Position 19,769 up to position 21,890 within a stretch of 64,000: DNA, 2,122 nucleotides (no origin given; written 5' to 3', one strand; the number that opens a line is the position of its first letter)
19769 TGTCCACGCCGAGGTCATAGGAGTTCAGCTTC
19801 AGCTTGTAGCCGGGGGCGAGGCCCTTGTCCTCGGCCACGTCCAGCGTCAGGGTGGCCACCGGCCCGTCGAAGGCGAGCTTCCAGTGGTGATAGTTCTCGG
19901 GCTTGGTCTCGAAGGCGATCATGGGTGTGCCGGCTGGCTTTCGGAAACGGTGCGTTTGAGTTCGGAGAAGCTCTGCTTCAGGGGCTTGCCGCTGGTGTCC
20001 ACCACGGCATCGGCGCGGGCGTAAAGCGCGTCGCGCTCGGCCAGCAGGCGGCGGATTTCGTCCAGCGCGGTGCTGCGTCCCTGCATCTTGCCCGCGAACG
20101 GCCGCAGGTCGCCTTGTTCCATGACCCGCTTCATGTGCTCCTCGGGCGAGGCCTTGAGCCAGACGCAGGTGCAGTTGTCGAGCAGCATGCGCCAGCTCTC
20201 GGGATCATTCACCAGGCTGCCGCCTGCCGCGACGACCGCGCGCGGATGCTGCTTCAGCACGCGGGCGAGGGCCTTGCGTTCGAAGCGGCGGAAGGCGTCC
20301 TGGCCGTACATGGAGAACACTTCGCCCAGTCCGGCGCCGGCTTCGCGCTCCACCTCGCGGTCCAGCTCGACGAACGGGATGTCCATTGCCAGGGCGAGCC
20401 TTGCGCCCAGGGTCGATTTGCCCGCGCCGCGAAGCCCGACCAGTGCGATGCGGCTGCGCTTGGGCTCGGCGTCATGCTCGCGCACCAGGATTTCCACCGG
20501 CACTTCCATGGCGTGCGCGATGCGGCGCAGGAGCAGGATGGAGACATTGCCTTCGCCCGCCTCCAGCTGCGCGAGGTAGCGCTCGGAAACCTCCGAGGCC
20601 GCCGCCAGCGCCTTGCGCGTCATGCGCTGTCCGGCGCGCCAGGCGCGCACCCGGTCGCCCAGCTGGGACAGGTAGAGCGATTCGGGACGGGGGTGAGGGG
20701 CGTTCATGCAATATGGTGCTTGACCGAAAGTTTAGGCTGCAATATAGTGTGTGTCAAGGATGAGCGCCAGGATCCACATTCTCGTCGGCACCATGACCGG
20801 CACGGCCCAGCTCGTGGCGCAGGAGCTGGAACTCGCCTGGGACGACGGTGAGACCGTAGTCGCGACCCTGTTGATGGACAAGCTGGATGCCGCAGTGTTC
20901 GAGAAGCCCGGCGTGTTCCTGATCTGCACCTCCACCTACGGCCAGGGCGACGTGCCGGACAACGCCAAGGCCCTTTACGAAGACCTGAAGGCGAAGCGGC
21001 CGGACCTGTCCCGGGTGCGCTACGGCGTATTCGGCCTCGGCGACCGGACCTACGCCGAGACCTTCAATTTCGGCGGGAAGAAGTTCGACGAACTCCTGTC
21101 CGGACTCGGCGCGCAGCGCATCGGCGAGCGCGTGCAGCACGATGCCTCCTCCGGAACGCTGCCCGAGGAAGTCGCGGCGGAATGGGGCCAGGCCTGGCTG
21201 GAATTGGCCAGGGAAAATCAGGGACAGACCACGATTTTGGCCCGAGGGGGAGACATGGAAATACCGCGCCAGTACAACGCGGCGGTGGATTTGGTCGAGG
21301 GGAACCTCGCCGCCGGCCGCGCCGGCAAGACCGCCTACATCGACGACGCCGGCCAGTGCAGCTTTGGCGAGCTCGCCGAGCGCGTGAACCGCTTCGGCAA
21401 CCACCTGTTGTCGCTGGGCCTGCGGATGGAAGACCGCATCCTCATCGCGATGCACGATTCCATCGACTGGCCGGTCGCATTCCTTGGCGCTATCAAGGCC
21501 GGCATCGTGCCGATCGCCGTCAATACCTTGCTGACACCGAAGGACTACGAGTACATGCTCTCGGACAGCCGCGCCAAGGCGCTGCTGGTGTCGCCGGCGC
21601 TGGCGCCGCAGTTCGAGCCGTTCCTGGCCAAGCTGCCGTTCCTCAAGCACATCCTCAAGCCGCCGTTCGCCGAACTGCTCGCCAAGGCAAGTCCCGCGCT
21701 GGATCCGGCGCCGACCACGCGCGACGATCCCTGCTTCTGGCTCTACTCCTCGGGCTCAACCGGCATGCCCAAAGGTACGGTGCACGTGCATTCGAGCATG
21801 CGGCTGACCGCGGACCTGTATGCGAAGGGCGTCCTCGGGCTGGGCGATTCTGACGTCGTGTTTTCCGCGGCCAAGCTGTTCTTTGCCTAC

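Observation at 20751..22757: In-frame flavodoxin::aryl-CoA ligase fusion with a linker built from a repeat half-site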

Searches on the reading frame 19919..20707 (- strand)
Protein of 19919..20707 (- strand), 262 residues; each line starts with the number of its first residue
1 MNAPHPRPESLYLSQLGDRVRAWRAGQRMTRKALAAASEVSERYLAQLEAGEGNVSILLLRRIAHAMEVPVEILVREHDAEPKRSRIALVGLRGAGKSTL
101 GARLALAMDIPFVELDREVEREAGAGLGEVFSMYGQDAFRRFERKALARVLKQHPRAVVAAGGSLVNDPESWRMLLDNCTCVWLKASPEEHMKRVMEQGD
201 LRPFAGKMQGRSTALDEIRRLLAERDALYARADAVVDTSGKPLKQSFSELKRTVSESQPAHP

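Call 20: search_protein_families(library=ncbifam, proteins=[window:19919-20707:-], max_evalue=0.00001)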
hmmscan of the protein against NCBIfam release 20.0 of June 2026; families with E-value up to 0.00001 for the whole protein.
window:19919-20707:- (262 aa): 16 families
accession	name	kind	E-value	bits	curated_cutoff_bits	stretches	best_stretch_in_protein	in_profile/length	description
NF006015.0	PRK08154.1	subfamily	2.1e-101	339.2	204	2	80-257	132-305/314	anaerobic benzoate catabolism transcriptional regulator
NF010552.0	PRK13946.1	equivalog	8.8e-32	110.3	186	1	81-256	20-189/198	shikimate kinase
NF010553.0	PRK13947.1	equivalog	5.2e-28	98.4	204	1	87-250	4-161/173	shikimate kinase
NF010554.0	PRK13948.1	equivalog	5.5e-28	97.8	217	1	85-249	11-168/192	shikimate kinase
NF002988.0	PRK03731.1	equivalog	6.8e-23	81.3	161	1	85-242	3-157/174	shikimate kinase AroL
NF010556.0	PRK13951.1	equivalog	4.7e-21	75.2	560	1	86-233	2-139/492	bifunctional shikimate kinase AroK/3-dehydroquinate synthase AroB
NF003456.0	PRK05057.1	equivalog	6.4e-21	75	195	1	85-245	5-161/173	shikimate kinase AroK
NF006610.0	PRK09169.1-4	subfamily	1.6e-20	71.4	4299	1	84-236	2865-3011/3056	hypothetical protein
NF040667.1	hom_kin_desulfo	exception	2.4e-20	73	197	1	87-251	3-159/163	homoserine kinase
NF010555.0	PRK13949.1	equivalog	3.5e-19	69.6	180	1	85-239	2-154/175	shikimate kinase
NF010627.0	PRK14021.1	equivalog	1.5e-17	63.2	565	1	83-255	5-175/542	bifunctional shikimate kinase/3-dehydroquinate synthase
NF001866.0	PRK00625.1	equivalog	5.9e-09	36.3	142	1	86-198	2-116/173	shikimate kinase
NF010465.0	PRK13890.1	equivalog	3.3e-08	33.6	96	1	27-82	17-72/121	conjugal transfer protein TrbA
TIGR03070.1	couple_hipB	subfamily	1.8e-06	27.8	71.65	1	15-67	2-54/58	type II toxin-antitoxin system Y4mF family antitoxin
NF047948.1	male_kill_WMK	equivalog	7.2e-06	25.7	300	1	15-77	5-67/300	WO male-killing family protein Wmk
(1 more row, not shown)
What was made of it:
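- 19919..20707 (-): boxR-like regulator (HTH-XRE plus shikimate-kinase-like domain), divergent from the fused ORF. PRK08154 scores 339 bits (call 20).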

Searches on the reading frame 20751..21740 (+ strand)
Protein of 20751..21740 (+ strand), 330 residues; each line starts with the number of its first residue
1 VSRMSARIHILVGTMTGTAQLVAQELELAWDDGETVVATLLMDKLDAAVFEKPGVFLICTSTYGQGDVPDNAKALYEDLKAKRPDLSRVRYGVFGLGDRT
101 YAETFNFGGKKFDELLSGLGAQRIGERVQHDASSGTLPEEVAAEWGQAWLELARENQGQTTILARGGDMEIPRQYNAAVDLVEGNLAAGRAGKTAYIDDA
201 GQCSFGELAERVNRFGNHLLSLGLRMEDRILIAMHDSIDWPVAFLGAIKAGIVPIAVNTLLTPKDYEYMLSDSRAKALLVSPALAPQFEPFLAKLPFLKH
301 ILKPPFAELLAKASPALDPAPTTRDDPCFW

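Call 36: search_protein_representatives(protein=window:20751-21740:+)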
Query: 330 residues. Proteins with E-value up to 0.001 (for the whole library): 18447; up to 1e-10: 3391; up to 1e-30: 192. The best 150 are listed.
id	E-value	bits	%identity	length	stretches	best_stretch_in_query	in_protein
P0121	9.4e-79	281.4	80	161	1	3-159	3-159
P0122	7.6e-61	222.6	65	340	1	169-330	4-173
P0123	1.2e-60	221.9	78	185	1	169-301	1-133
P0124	1.4e-58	215.1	89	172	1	170-282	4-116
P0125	1.5e-56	208.4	53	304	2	148-288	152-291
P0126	7.6e-55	202.8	34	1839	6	3-146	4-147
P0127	1.9e-54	201.5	65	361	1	169-330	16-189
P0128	3.2e-54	200.8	65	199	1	7-160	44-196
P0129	1.5e-53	198.6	63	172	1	7-155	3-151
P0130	6.3e-51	190.0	59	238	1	170-330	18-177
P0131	2.0e-50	188.3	61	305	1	170-330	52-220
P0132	2.3e-50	188.1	58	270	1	170-330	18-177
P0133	3.6e-50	187.5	60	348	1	169-330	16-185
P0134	3.9e-50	187.4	63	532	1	169-330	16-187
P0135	4.9e-49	183.8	79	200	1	7-116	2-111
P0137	2.0e-47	178.5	57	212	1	4-153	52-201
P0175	5.7e-39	150.7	54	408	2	168-302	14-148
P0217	6.8e-35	137.3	50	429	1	173-330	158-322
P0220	1.2e-34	136.5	51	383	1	174-330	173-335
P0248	2.3e-33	132.2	71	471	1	169-261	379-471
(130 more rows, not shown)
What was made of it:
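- Tried and rejected: The junction-centred search of 1.84 billion representatives (call 36) gave four candidates: P0125, P0217, P0220 and P0248.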

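Call 37: search_protein_families(library=pfam, proteins=[P0125, P0126, P0217, P0220, P0248, P0175, P0128, P0137], max_evalue=0.001)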
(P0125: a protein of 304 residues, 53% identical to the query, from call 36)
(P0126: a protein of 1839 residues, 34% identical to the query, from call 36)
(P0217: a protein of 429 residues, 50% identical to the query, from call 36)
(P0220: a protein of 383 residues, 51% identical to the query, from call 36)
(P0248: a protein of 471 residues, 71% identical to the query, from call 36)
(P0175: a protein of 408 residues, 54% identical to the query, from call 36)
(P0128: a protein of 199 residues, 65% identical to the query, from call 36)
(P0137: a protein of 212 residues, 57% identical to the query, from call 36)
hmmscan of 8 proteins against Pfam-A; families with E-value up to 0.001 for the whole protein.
P0125 (304 aa): 1 family
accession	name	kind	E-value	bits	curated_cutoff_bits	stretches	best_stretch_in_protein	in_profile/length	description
PF00501.34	AMP-binding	-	1.5e-24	86.9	29.9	1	190-286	5-107/384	AMP-binding enzyme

P0126 (1839 aa): 4 families
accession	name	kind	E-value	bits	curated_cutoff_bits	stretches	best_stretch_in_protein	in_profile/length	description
PF00258.30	Flavodoxin_1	-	2e-215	706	25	6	263-398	1-143/143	Flavodoxin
PF12724.12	Flavodoxin_5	-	1.3e-20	74.7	27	0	10-78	1-67/145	Flavodoxin domain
PF12641.12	Flavodoxin_3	-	9.6e-15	55.2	27.5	0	1080-1146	1-62/160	Flavodoxin domain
PF10746.14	Phage_holin_2_2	-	2.8e-11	43.4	25.4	0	1433-1452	37-56/61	Phage holin T7 family, holin superfamily II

P0217 (429 aa): 1 family
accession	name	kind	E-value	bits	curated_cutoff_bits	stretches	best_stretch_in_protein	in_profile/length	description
PF00501.34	AMP-binding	-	1e-50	173.1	29.9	1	169-425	3-273/384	AMP-binding enzyme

P0220 (383 aa): 1 family
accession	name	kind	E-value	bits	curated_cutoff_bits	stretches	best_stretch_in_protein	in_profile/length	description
PF00501.34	AMP-binding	-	3.8e-38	131.7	29.9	1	185-358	6-190/384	AMP-binding enzyme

P0248 (471 aa): 1 family
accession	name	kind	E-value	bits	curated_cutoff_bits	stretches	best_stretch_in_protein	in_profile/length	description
PF00501.34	AMP-binding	-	2.7e-17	63.1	29.9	1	397-470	5-79/384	AMP-binding enzyme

P0175 (408 aa): 1 family
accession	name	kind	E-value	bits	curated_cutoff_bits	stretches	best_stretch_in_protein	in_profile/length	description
PF00501.34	AMP-binding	-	7.9e-51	173.5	29.9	1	33-301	5-263/384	AMP-binding enzyme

P0128 (199 aa): 1 family
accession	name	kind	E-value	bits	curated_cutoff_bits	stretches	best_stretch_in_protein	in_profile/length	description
PF00258.30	Flavodoxin_1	-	3.1e-26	92.7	25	1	47-181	1-143/143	Flavodoxin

P0137 (212 aa): 1 family
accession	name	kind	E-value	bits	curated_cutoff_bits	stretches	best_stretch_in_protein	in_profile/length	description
PF00258.30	Flavodoxin_1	-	1e-26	94.2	25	1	58-193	1-143/143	Flavodoxin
